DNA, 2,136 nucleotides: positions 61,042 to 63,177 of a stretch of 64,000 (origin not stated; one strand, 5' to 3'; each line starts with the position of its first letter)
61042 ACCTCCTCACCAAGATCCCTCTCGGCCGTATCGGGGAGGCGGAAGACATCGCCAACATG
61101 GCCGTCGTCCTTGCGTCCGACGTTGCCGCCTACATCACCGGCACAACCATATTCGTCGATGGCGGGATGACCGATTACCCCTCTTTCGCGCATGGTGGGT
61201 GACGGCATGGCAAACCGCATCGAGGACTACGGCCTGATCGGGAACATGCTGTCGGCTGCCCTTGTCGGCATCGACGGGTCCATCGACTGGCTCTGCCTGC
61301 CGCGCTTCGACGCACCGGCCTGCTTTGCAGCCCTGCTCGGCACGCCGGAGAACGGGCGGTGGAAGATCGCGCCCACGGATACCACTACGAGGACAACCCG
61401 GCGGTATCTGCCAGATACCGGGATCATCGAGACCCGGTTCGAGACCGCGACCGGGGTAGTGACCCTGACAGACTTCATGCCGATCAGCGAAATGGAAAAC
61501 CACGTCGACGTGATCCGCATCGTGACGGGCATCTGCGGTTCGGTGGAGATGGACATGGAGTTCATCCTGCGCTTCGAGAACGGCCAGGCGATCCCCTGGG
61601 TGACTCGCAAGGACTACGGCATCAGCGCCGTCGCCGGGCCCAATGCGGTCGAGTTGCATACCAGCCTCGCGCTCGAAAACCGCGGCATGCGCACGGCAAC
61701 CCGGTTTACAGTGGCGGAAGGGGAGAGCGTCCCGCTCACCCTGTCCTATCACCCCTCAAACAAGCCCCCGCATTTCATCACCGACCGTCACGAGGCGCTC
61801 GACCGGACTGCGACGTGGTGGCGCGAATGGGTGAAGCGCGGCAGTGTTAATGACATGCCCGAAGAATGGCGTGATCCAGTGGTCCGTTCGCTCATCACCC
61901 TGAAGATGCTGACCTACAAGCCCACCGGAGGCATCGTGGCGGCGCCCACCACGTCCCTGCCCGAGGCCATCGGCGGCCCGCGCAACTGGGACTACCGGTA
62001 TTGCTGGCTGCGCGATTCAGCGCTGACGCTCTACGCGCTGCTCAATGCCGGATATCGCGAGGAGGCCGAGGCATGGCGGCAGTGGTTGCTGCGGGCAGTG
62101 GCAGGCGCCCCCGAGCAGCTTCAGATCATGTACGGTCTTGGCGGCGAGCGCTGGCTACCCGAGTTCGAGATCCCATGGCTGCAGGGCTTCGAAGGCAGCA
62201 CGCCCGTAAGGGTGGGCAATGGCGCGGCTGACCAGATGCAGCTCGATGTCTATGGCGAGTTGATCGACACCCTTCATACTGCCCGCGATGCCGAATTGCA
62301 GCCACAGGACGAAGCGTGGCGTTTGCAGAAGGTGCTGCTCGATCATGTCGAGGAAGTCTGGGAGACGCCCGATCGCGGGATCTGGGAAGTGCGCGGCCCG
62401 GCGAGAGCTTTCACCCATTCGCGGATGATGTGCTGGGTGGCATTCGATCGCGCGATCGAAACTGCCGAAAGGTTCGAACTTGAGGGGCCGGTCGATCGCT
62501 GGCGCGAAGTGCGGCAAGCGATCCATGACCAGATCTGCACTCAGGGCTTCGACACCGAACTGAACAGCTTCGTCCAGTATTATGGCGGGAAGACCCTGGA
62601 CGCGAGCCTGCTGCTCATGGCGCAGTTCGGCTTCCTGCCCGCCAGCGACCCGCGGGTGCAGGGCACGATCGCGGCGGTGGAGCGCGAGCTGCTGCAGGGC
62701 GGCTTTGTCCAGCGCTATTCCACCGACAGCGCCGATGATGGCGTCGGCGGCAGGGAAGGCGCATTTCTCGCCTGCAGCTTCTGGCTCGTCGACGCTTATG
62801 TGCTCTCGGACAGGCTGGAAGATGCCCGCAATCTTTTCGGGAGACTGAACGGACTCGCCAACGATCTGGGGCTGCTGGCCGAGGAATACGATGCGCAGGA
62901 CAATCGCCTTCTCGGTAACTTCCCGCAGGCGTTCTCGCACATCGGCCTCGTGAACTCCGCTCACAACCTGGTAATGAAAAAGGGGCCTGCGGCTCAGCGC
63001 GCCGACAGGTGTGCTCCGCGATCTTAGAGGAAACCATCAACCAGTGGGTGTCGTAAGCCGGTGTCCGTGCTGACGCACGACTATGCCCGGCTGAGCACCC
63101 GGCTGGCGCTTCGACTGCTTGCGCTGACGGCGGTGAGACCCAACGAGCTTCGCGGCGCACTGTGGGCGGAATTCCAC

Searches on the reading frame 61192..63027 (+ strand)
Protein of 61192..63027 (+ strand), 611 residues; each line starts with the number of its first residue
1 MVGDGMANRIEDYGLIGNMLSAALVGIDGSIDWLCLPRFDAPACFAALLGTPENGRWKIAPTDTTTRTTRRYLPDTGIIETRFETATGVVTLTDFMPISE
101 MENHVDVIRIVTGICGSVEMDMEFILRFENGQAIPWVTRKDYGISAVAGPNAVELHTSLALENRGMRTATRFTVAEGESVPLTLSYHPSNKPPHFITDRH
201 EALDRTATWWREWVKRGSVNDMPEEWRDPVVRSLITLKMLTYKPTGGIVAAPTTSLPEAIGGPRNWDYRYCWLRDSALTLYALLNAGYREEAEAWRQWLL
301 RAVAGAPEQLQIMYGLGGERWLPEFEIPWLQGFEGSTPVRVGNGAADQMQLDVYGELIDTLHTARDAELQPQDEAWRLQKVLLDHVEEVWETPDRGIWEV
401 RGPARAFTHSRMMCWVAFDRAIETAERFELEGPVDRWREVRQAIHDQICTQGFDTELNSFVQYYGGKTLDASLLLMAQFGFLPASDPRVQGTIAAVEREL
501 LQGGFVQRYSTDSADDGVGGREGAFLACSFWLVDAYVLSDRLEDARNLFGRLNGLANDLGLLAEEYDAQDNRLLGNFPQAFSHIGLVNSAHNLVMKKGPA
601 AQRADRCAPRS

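Call 46: search_protein_families(library=pfam, proteins=[window:61192-63027:+], max_evalue=0.0001)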
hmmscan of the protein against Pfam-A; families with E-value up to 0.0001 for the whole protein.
window:61192-63027:+ (611 aa): 2 families
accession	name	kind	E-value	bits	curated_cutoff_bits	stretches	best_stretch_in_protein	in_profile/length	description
PF00723.27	Glyco_hydro_15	-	6.1e-93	312.5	22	1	228-590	5-426/427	Glycosyl hydrolases family 15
PF19291.4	TREH_N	-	7.4e-23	81.3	23.1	1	6-154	11-152/211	Trehalase-like, N-terminal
